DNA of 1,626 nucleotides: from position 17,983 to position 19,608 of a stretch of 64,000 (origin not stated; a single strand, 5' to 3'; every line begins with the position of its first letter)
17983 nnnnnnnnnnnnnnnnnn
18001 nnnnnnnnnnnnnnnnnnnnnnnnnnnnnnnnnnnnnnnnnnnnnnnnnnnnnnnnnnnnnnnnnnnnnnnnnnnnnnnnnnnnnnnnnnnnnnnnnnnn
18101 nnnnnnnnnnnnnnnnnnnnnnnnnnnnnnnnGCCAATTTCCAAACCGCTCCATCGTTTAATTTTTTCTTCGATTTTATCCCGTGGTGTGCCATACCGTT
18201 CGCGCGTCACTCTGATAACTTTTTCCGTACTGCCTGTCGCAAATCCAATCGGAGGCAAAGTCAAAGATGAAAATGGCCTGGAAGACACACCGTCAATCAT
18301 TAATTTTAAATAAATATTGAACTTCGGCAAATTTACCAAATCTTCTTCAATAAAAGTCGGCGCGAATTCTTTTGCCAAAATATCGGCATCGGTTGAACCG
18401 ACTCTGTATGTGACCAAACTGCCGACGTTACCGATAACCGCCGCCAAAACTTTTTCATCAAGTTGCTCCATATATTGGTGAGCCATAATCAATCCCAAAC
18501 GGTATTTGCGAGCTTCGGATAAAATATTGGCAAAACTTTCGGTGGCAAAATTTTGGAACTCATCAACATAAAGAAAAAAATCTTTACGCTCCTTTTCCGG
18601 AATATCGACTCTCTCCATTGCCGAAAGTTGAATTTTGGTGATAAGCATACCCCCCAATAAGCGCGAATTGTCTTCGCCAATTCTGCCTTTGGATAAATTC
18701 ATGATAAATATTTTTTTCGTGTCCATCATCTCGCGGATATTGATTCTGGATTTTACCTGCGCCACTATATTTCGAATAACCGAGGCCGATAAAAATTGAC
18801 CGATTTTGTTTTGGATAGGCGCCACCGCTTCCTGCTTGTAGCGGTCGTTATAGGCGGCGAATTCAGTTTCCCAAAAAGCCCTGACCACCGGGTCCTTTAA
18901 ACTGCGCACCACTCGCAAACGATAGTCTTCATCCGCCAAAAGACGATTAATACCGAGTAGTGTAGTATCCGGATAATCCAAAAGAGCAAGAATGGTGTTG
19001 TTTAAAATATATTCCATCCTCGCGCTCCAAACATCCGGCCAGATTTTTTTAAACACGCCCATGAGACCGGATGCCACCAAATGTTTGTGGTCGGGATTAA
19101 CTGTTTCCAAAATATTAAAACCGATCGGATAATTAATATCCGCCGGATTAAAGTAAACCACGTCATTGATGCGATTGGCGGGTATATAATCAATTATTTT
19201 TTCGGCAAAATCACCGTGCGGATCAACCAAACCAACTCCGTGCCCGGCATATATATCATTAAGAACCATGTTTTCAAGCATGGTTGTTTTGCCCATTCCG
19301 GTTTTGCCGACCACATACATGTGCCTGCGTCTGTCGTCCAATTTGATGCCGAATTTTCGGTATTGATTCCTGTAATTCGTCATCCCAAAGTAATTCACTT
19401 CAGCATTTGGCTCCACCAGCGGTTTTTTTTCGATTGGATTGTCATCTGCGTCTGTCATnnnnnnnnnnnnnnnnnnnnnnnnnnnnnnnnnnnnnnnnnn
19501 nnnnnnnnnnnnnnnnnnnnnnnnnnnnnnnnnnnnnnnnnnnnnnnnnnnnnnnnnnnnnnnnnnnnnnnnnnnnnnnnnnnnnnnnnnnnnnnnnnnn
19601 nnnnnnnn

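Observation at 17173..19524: Soluble VirD4/TraD-like ATPase paired with a tandem Cys4 zinc-ribbon protein, without other T4SS genes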

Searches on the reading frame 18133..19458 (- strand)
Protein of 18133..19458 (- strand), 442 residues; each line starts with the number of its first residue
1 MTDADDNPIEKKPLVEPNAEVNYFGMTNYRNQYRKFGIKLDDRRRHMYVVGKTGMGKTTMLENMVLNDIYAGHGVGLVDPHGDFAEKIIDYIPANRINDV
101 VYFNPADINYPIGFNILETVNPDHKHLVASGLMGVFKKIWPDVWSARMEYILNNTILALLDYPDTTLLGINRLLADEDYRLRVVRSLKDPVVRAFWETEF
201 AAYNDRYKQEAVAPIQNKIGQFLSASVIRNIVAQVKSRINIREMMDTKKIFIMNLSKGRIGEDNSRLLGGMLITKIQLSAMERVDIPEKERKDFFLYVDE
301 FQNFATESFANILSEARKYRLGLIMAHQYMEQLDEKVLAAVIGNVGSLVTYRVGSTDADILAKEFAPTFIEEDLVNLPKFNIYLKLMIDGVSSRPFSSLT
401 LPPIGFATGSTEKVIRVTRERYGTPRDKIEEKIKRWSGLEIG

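Call 36: search_protein_representatives(protein=window:18133-19458:-)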
Query: 442 residues. Proteins with E-value up to 0.001 (for the whole library): 23357; up to 1e-10: 16121; up to 1e-30: 6591. The best 150 are listed.
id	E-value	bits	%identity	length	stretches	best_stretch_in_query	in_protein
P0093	5.4e-243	822.9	83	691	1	8-440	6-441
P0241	3.7e-240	813.5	83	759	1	18-439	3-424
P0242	3.9e-206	701.5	71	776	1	20-442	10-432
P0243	5.9e-205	697.6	71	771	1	19-439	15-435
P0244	3.9e-195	665.2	67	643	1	16-440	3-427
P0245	3.3e-193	658.9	68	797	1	18-440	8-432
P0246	5.0e-192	655.0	66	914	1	21-441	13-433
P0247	4.1e-185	632.2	64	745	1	18-439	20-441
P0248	1.2e-184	630.6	64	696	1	20-439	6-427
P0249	2.0e-184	629.9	65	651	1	16-440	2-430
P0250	9.4e-184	627.7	64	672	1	19-440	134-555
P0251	6.4e-183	625.0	64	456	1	20-438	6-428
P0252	2.5e-180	616.4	66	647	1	20-438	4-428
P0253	1.5e-174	597.4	63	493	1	20-435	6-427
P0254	4.5e-174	595.8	61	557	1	20-438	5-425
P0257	1.4e-172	590.9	59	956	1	17-439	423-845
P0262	1.2e-169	581.2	60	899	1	19-437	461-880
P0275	4.9e-161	552.9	57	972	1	10-438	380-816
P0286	4.4e-156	536.6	56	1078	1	19-434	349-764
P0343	1.8e-140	485.1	38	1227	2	24-378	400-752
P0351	5.5e-136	470.3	34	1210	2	36-436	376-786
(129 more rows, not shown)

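Call 40: search_protein_families(library=padloc, proteins=[P0257, P0343], max_evalue=0.01)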
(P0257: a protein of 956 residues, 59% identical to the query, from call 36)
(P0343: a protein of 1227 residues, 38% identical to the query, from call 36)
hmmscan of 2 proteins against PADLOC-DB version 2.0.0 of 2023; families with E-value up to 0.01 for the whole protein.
P0257 (956 aa): 5 families
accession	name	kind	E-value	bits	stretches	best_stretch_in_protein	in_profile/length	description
PDLC04140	mad8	-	3.7e-16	57.5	1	451-793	28-289/314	mads_8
PDLC04103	HerA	-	2.5e-06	24.1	1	705-771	459-522/579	-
PDLC04105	HerA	-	0.0013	15.3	0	705-763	438-493/576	-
PDLC02684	DndH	-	0.0053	12.3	1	452-740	1369-1642/1715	DndH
PDLC04955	PDC-S19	-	0.0065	13.8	1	104-209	204-306/338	-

P0343 (1227 aa): 5 families
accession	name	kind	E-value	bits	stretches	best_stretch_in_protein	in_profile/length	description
PDLC04140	mad8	-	2.5e-26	91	2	411-756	19-284/314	mads_8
PDLC04103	HerA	-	1e-08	32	1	421-459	173-211/579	-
PDLC04105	HerA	-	0.00022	18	0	420-463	166-210/576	-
PDLC02685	DndH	-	0.00032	16.5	1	670-741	1566-1636/1678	DndH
PDLC02684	DndH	-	0.0085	11.6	0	668-740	1601-1672/1715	DndH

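Call 41: search_protein_families(library=pfam, proteins=[P0257, P0343, P0262, P0286, P0250], max_evalue=0.01)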
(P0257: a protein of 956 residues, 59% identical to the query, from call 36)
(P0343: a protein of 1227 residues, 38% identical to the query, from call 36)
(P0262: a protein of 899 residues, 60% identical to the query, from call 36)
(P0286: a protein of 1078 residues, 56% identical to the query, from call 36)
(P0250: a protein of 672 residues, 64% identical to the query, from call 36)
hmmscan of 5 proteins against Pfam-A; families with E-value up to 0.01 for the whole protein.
P0257 (956 aa): 4 families
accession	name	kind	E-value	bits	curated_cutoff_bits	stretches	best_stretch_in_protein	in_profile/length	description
PF10412.15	TrwB_AAD_bind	-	7.4e-11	42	20.5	1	447-759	12-310/387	Type IV secretion-system coupling protein DNA-binding domain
PF12696.13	TraG-D_C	-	3.5e-05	24.2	22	1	701-766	3-71/126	TraM recognition site of TraD and TraG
PF01935.23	DUF87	-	6e-05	23.7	23.2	1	451-666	24-206/220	Helicase HerA, central domain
PF02534.20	T4SS-DNA_transf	-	7.3e-05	22.2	20.1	0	440-527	42-118/468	Type IV secretory system Conjugative DNA transfer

P0343 (1227 aa): 15 families
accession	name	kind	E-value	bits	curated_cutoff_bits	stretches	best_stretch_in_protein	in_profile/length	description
PF10412.15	TrwB_AAD_bind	-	1.2e-18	67.7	20.5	1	413-735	8-318/387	Type IV secretion-system coupling protein DNA-binding domain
PF12696.13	TraG-D_C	-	8.8e-13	48.7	22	2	665-732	1-70/126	TraM recognition site of TraD and TraG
PF01935.23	DUF87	-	1.3e-08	35.7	23.2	1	410-461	12-65/220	Helicase HerA, central domain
PF13191.12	AAA_16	-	2.6e-07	31.7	32.6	1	417-482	21-88/167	AAA ATPase domain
PF13401.12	AAA_22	-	2.6e-07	31.4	27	0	421-449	6-34/130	AAA domain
PF02534.20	T4SS-DNA_transf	-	5.5e-07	29.2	20.1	1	653-735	289-377/468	Type IV secretory system Conjugative DNA transfer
PF25199.1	nSTAND_NTPase5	-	2.1e-05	24.8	34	1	414-501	35-124/145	Novel STAND NTPase 5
PF13555.12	AAA_29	-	9.2e-05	22.6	27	0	421-437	22-39/61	P-loop containing region of AAA domain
PF01580.24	FtsK_SpoIIIE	-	0.0003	20.7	24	0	408-442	27-61/221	FtsK/SpoIIIE family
PF03308.22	MeaB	-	0.00042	19.8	23.1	0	425-454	38-67/273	Methylmalonyl Co-A mutase-associated GTPase MeaB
PF03193.22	RsgA_GTPase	-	0.00064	20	30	0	414-443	100-129/174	RsgA GTPase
PF00005.33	ABC_tran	-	0.00067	20.7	25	0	422-457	13-46/137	ABC transporter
PF20703.3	nSTAND1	-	0.0018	18.4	27.1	0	421-446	34-59/379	Novel STAND NTPase 1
PF05872.18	HerA_C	-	0.0053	15.9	22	0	408-461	9-62/502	Helicase HerA-like C-terminal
PF20720.3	nSTAND3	-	0.0062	16.7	27.2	0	422-454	19-51/155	Novel STAND NTPase 3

P0262 (899 aa): 6 families
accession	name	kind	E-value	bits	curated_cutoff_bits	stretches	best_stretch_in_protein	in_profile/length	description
PF10412.15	TrwB_AAD_bind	-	8e-12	45.2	20.5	1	483-798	12-313/387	Type IV secretion-system coupling protein DNA-binding domain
PF12696.13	TraG-D_C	-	1.3e-05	25.5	22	1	737-798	3-69/126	TraM recognition site of TraD and TraG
PF01935.23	DUF87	-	2.4e-05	25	23.2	1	486-553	23-84/220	Helicase HerA, central domain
PF13401.12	AAA_22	-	0.00023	21.9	27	0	484-510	3-29/130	AAA domain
PF02534.20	T4SS-DNA_transf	-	0.0016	17.8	20.1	0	475-559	41-114/468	Type IV secretory system Conjugative DNA transfer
PF13191.12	AAA_16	-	0.0079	17.1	32.6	0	472-506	10-44/167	AAA ATPase domain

P0286 (1078 aa): 4 families
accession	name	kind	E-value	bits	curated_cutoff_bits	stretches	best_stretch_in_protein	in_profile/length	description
PF10412.15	TrwB_AAD_bind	-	2.9e-08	33.4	20.5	1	370-676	11-303/387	Type IV secretion-system coupling protein DNA-binding domain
PF01935.23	DUF87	-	0.00012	22.7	23.2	1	374-447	23-90/220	Helicase HerA, central domain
PF12696.13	TraG-D_C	-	0.00012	22.5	22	1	625-685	3-66/126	TraM recognition site of TraD and TraG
PF13401.12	AAA_22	-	0.00035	21.3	27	0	372-409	3-40/130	AAA domain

P0250 (672 aa): 5 families
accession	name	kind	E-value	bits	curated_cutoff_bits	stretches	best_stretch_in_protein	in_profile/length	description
PF10412.15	TrwB_AAD_bind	-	8.4e-12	45.1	20.5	1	156-470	12-312/387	Type IV secretion-system coupling protein DNA-binding domain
PF01935.23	DUF87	-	9.2e-07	29.6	23.2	1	159-374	23-205/220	Helicase HerA, central domain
PF02534.20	T4SS-DNA_transf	-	1.4e-06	27.9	20.1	1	138-237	31-119/468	Type IV secretory system Conjugative DNA transfer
PF12696.13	TraG-D_C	-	0.00013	22.3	22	1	411-476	4-72/126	TraM recognition site of TraD and TraG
PF13401.12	AAA_22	-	0.0016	19.2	27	0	158-179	4-25/130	AAA domain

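Call 43: list_cluster_members(proteins=[P0343, P0351, P0257, P0262, P0275, P0250, P0286])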
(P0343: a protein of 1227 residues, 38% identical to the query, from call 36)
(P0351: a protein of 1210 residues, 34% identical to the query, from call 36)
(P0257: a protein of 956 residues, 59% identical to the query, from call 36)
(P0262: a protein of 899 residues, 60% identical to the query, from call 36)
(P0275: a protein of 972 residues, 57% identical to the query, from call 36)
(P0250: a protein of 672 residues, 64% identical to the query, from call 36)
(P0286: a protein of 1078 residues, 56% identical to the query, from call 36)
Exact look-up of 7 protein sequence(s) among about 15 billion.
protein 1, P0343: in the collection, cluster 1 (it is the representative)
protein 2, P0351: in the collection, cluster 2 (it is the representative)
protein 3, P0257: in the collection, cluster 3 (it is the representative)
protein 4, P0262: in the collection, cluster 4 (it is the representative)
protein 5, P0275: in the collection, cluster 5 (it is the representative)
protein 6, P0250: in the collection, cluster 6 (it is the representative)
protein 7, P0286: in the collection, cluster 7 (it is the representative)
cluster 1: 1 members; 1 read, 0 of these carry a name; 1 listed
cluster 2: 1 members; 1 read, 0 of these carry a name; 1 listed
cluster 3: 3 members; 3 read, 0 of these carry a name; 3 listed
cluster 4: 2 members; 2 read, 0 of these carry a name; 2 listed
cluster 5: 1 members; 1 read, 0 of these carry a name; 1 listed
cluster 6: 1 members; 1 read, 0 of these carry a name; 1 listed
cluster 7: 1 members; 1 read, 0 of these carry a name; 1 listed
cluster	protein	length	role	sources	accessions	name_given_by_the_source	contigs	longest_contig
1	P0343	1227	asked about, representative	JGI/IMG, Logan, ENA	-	-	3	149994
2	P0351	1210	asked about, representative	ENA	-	-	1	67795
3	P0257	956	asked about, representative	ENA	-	-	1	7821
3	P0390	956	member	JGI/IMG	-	-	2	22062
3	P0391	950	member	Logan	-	-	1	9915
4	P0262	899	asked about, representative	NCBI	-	-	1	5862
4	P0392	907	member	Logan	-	-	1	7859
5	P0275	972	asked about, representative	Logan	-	-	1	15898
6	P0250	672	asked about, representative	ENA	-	-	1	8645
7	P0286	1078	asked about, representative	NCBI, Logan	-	-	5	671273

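Call 48: search_dna_similar(query=window:18133-19458:-, collection=plasmids, mode=protein, max_evalue=0.001, max_rows=25)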
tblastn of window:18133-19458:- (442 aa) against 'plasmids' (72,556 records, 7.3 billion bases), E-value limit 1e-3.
Records with a match: 482; places in all: 492; records where one place covers at least 80% of the query: 118.
Best place of each record, by identity: <60% 482.
By first word of the organism name: Streptomyces 120; Pseudomonas 116; Bacillus 61; Staphylococcus 33; Clostridium 19; Natrinema 12; Sulfolobus 12; Haladaptatus 9; Halomontanus 6; Paenibacillus 6; and 57 more.
By predicted mobility (MOB-suite, as given by PLSDB): non-mobilizable 389; mobilizable 58; conjugative 35.
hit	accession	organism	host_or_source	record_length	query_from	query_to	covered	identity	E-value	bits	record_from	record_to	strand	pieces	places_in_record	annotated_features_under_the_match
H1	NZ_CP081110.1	Sulfitobacter mediterraneus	-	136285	20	401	86%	39.3%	2e-94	318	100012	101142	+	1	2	type IV secretion system DNA-binding domain-containing protein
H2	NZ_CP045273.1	Priestia megaterium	pure culture,Paper surface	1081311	10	440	91%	35.2%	3e-23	274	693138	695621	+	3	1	none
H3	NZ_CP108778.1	Embleya sp. NBC_00896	-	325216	8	402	89%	31.1%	1e-62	226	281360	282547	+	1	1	type IV secretory system conjugative DNA transfer family protein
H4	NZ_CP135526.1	Halomontanus rarus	Salt lake,Salt lake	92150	33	424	89%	30.9%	3e-39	158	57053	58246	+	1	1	TraM recognition domain-containing protein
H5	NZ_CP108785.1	Embleya sp. NBC_00888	-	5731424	8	427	95%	28.8%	8e-62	224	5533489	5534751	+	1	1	none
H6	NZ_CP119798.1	Halomontanus rarus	cell culture,sediment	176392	33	424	89%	30.2%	8e-38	154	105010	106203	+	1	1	TraM recognition domain-containing protein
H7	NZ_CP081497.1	Streptomyces sp. BHT-5-2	whole organism,plant soil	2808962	33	403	84%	31.8%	2e-59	217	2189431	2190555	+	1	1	none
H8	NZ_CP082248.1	Natrinema sp. SYSU A 869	cell culture,salt lake sediment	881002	33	424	89%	29.0%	1e-31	135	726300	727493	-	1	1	none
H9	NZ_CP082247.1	Natrinema sp. SYSU A 869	cell culture,salt lake sediment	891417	33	424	89%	29.0%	1e-30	132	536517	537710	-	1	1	type IV secretion system DNA-binding domain-containing protein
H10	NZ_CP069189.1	Haloterrigena salifodinae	Salt Microbe,Salt Mine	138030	33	424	89%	28.8%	4e-39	157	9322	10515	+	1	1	TraM recognition domain-containing protein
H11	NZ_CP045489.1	Natronorubrum aibiense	single cell,Xinjiang Aibi Salt Lake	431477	33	424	89%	28.8%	2e-37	153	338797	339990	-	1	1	TraM recognition domain-containing protein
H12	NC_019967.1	Natrinema pellirubrum DSM 15624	-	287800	33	424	89%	28.8%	1e-30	132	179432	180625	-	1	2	TraM recognition domain-containing protein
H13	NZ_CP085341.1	Haladaptatus halobius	cell culture,saline soil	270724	37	432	90%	28.5%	5e-28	124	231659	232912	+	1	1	type IV secretion system DNA-binding domain-containing protein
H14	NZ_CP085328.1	Haladaptatus salinisoli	cell culture,saline soil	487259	33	425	89%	28.5%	2e-37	152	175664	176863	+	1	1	type IV secretion system DNA-binding domain-containing protein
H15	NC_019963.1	Natrinema pellirubrum DSM 15624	-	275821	33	424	89%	28.5%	1e-38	156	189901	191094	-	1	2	TraM recognition domain-containing protein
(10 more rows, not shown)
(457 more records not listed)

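Call 49: get_annotated_region(hit=H1, flank=8000)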
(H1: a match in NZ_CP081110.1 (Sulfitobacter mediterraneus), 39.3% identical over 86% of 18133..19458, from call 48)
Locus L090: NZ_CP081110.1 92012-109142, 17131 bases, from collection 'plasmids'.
description: Sulfitobacter mediterraneus strain M342 plasmid unnamed1, complete sequence
organism: Sulfitobacter mediterraneus (NCBI taxid 83219)
taxonomy: Bacteria; Pseudomonadota; Alphaproteobacteria; Rhodobacterales; Roseobacteraceae; Sulfitobacter; Sulfitobacter mediterraneus
host: -; source: -; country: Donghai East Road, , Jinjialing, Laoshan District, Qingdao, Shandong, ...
typing (MOB-suite, as given by PLSDB): non-mobilizable
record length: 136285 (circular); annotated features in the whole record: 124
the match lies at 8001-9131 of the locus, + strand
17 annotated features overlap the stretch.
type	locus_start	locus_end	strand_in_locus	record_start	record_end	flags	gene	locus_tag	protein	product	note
CDS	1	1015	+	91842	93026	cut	repA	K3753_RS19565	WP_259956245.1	plasmid partitioning protein RepA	-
CDS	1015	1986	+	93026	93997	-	repB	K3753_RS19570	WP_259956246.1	plasmid partitioning protein RepB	-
CDS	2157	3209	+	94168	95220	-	-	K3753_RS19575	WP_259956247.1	helix-turn-helix domain-containing protein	-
CDS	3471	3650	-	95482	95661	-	-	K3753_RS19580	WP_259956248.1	hypothetical protein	-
CDS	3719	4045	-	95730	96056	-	-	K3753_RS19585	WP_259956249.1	hypothetical protein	-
CDS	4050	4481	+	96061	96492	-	-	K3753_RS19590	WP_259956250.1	hypothetical protein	-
CDS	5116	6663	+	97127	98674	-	-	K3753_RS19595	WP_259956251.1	recombinase family protein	GO:0006310 - DNA recombination [Evidence IEA]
CDS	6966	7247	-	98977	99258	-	-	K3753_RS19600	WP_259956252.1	hypothetical protein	-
CDS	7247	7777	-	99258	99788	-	-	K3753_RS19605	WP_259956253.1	DUF3768 domain-containing protein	-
CDS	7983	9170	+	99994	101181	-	-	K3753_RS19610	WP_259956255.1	type IV secretion system DNA-binding domain-containing protein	-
CDS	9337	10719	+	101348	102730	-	-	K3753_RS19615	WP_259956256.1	transposase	GO:0006313 - DNA transposition [Evidence IEA]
CDS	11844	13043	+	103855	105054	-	-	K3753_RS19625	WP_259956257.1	IS91 family transposase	-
CDS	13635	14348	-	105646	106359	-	-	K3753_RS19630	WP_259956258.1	alpha/beta hydrolase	-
CDS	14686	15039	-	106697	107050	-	-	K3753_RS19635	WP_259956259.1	hypothetical protein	-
CDS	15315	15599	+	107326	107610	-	-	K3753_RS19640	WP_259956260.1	hypothetical protein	-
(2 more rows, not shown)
